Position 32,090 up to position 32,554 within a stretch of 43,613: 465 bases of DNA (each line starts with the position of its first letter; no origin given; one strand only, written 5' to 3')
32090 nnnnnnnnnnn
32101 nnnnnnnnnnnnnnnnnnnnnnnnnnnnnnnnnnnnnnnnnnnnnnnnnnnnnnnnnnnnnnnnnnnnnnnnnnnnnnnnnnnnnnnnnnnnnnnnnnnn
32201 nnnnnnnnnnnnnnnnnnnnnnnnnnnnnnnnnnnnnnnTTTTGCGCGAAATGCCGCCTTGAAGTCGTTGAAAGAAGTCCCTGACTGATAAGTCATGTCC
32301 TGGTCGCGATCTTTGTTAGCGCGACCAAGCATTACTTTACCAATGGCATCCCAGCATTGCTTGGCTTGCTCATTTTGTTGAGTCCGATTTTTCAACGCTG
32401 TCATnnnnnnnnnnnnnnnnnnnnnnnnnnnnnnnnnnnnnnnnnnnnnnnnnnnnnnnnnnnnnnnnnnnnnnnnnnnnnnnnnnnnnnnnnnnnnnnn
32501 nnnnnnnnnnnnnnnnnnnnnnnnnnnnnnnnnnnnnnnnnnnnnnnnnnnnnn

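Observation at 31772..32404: Two same-frame ORFs separated by a single TAA, under operator control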

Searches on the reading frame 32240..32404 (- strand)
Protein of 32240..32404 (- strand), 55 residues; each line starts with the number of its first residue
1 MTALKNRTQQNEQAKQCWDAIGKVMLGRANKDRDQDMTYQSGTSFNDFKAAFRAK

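Call 4: search_protein_families(library=pfam, proteins=[window:32240-32404:-], max_evalue=1)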
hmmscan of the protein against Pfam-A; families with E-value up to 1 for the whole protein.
window:32240-32404:- (55 aa): 1 family
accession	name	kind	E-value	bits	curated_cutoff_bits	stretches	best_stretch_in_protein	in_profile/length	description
PF09070.16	PFU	-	0.085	13.5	26.2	1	10-44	23-54/113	PFU (PLAA family ubiquitin binding)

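Call 5: search_protein_families(library=phrogs, proteins=[window:32240-32404:-], max_evalue=0.01)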
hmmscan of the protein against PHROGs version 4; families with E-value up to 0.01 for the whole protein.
window:32240-32404:- (55 aa): 1 family
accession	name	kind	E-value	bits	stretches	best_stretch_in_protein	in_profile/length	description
phrog_8607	-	unknown function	2.4e-35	120.9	1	1-55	1-55/55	-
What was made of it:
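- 32237..32404 (-): Gene A: a 55-aa basic protein (pI 9.65), the putative antitoxin or neutralising partner. Stop TAA at 32239-32237. phrog_8607, positions 1-55 of 55, E 2e-35 (call 5).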

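Call 15: search_protein_families(library=ncbifam, proteins=[window:32240-32404:-], max_evalue=1)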
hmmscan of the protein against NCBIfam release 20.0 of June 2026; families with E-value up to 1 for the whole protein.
window:32240-32404:- (55 aa): 0 families

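Call 16: search_protein_families(library=padloc, proteins=[window:32240-32404:-], max_evalue=1)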
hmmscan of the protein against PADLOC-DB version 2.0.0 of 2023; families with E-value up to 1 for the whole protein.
window:32240-32404:- (55 aa): 0 families
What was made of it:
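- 32237..32404 (-): No Pfam, NCBIfam or PADLOC hit (calls 4, 15, 16).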

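Call 22: find_homologous_proteins(query=window:32240-32404:-, max_evalue=0.01)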
Query window:32240-32404:- (55 aa): 11 proteins with E <= 0.01 among 11 candidates.
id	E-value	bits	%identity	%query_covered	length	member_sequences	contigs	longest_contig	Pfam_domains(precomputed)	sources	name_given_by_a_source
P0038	1.6e-29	116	100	100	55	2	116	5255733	-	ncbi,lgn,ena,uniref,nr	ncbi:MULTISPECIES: hypothetical protein [Enterobacteriaceae]|uniref:hypothetical protein n=1 Tax=Ent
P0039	2.8e-27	110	95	100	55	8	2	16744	-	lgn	-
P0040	1.9e-25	104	89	100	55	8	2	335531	-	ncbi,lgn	ncbi:hypothetical protein ACVNA6_002991 [Klebsiella aerogenes]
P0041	2.4e-25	104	89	100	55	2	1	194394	-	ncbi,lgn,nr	ncbi:hypothetical protein SAMN03159434_1106 [Enterobacter sp. NFR05]|nr:hypothetical protein SAMN031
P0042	5.5e-24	99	84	100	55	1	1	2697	-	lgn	-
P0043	1.3e-23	98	82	100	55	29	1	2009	-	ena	-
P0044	3.4e-23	97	82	100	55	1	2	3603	-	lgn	-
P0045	9.8e-21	89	80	100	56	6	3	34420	-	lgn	-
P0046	1.5e-18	82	73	95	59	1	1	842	-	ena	-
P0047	3.8e-17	78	70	100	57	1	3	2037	-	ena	-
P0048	1.1e-9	55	90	56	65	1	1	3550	-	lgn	-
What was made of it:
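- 32237..32404 (-): The identical protein is recorded on 116 contigs (call 22).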

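Call 47: find_encoding_contigs(protein=P0038, flank=3000, max_places=8)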
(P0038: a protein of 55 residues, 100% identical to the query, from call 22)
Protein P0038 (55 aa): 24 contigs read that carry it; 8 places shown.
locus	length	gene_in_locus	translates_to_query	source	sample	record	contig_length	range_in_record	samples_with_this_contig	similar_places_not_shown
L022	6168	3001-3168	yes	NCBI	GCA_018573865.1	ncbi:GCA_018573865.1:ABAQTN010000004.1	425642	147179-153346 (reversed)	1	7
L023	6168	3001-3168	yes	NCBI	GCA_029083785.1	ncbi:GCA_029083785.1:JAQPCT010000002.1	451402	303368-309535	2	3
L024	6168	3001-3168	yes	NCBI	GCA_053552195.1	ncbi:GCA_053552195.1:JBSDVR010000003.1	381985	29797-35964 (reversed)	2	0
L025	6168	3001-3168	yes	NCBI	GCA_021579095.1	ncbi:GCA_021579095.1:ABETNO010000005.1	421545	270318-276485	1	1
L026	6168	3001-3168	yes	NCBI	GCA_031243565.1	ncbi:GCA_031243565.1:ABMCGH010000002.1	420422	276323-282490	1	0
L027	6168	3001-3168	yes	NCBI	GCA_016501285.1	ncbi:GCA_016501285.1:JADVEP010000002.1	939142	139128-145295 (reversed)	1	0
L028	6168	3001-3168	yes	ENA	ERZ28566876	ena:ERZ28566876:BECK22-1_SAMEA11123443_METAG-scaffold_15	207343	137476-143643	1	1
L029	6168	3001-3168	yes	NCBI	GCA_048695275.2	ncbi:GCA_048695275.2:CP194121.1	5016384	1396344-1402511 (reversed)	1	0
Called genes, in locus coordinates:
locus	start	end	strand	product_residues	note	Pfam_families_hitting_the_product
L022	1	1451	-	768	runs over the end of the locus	PF13229:Beta_helix (weak)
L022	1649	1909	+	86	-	-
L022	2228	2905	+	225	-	PF02498:Bro-N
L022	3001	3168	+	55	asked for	-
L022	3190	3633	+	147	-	-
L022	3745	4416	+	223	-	-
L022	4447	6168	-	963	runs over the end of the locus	-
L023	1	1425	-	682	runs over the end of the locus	PF27114:Phage_tail_beta, PF12708:Pect-lyase_RHGA_epim (weak)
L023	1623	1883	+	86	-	-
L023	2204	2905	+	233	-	PF02498:Bro-N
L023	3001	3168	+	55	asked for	-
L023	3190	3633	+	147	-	-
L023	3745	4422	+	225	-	-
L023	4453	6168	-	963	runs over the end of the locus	-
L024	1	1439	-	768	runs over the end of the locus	PF13229:Beta_helix (weak)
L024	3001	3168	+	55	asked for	-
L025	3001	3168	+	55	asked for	-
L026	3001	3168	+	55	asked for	-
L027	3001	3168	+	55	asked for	-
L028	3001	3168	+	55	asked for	-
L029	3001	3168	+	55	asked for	-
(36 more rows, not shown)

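Call 54: find_homologous_proteins(query=A3, max_evalue=0.01)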
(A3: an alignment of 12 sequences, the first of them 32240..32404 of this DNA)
Query A3 (12 sequences) (55 aa, profile of the alignment): 20 proteins with E <= 0.01 among 218 candidates.
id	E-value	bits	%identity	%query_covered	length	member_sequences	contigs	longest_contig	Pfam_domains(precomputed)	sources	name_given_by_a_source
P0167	2.0e-22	97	42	76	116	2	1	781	-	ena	-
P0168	2.3e-17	80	-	-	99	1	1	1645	-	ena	-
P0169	5.3e-15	73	47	53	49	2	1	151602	-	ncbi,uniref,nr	ncbi:hypothetical protein HMPREF9952_0781 [Haemophilus pittmaniae HK 85]|uniref:Uncharacterized prot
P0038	1.1e-13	69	100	100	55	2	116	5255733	-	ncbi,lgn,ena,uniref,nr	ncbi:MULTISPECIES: hypothetical protein [Enterobacteriaceae]|uniref:hypothetical protein n=1 Tax=Ent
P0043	6.2e-13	66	82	100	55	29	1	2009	-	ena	-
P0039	7.4e-13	66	95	100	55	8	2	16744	-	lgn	-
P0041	1.6e-12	65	89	100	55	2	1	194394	-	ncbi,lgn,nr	ncbi:hypothetical protein SAMN03159434_1106 [Enterobacter sp. NFR05]|nr:hypothetical protein SAMN031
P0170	3.4e-12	64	40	76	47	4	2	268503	-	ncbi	-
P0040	4.6e-12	63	89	100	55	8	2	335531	-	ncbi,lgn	ncbi:hypothetical protein ACVNA6_002991 [Klebsiella aerogenes]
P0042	2.6e-11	61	84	100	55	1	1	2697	-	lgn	-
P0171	8.0e-11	59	-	-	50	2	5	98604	-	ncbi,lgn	-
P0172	9.2e-11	59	-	-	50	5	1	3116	-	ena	-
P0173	1.9e-10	58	-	-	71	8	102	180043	-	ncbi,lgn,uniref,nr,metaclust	ncbi:TPA: hypothetical protein P2N00_004324 [Aeromonas salmonicida]|uniref:Uncharacterized protein n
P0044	2.1e-10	58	82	100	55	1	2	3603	-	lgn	-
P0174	3.5e-10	57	-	-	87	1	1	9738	-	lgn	-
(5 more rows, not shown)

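Call 71: find_encoding_contigs(protein=P0173, flank=6000, max_places=4)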
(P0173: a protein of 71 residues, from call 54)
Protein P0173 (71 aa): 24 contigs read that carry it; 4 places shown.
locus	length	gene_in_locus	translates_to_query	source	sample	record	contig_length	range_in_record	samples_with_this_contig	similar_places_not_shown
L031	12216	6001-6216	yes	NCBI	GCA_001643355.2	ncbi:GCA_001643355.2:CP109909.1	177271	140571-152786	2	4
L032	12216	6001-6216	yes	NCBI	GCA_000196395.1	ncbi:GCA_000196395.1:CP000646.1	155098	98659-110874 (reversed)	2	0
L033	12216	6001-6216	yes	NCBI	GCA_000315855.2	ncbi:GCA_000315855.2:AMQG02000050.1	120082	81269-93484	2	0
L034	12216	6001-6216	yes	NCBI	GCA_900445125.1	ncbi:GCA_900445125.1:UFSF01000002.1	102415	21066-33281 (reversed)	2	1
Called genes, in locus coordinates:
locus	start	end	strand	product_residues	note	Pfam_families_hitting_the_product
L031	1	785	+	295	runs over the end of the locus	-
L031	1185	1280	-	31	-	-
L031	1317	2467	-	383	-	PF01527:HTH_Tnp_1, PF13384:HTH_23 (faint), PF13518:HTH_28 (faint), PF13542:HTH_Tnp_ISL3 (faint), PF13276:HTH_21, PF00665:rve, PF13683:rve_3, PF13333:rve_2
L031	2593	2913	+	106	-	-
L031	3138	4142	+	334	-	-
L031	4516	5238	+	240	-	PF01936:NYN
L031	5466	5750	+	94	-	-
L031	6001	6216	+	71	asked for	-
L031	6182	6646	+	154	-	-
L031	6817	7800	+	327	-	PF18864:AbiTii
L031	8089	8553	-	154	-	-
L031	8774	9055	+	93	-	-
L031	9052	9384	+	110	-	PF05016:ParE_toxin (weak)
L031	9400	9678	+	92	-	-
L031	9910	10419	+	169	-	PF18864:AbiTii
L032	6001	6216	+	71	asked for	-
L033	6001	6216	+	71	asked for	-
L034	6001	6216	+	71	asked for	-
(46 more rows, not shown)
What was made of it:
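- Aeromonas plasmid pAsa5, next to NYN, AbiTii and ParE genes (call 71).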

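Call 75: predict_structure(alignment_id=A4)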
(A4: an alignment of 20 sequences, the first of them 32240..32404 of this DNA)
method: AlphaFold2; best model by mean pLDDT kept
length: 55 residues; sequences in the alignment: 20
mean_pLDDT: 64.0   pTM: 0.28
mean pLDDT of the five models: 64.0, 60.8, 60.4, 59.4, 58.1
residues with pLDDT >= 90: 0; 70-90: 21; 50-70: 32; < 50: 2
segments of 3 or more residues with pLDDT < 50: none
pLDDT, mean of each block of 10 residues (from residue 1): 56 72 67 54 69 67
secondary structure, 60 per line:
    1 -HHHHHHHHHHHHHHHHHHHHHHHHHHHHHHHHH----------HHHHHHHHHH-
elements in order: H2-34 H45-54
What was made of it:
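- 32237..32404 (-): AF2 gives helix 2-34 plus helix 45-54, pLDDT 64, with no globular fold (call 75).
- On Type II toxin-antitoxin system: Its AF2 model is two helices at pLDDT 64 (call 75).
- A is non-globular and helical (call 75).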

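Call 109: find_encoding_contigs(protein=P0041, flank=10000, max_places=1)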
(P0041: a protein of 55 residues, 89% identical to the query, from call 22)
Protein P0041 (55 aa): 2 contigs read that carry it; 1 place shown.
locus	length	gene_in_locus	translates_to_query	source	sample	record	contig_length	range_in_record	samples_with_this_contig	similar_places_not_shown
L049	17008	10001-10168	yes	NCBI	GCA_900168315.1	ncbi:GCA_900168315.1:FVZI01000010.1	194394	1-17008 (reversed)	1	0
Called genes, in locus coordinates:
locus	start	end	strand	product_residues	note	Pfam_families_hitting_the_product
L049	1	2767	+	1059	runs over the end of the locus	-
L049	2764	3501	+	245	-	PF14411:LHH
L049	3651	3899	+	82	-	-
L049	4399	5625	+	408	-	PF13356:Arm-DNA-bind_3, PF00589:Phage_integrase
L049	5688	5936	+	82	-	PF06183:DinI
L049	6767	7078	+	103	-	-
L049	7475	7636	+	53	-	PF23499:YnfU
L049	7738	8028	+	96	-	-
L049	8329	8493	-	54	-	-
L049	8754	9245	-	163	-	PF04463:2-thiour_desulf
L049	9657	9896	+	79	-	PF06183:DinI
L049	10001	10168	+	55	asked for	-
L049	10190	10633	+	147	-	-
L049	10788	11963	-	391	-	PF13884:Peptidase_S74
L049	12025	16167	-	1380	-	PF24801:FNIII-A_GpJ, PF09327:Phage_Tail_Tip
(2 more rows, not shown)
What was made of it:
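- A lambdoid-type prophage end (call 109).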
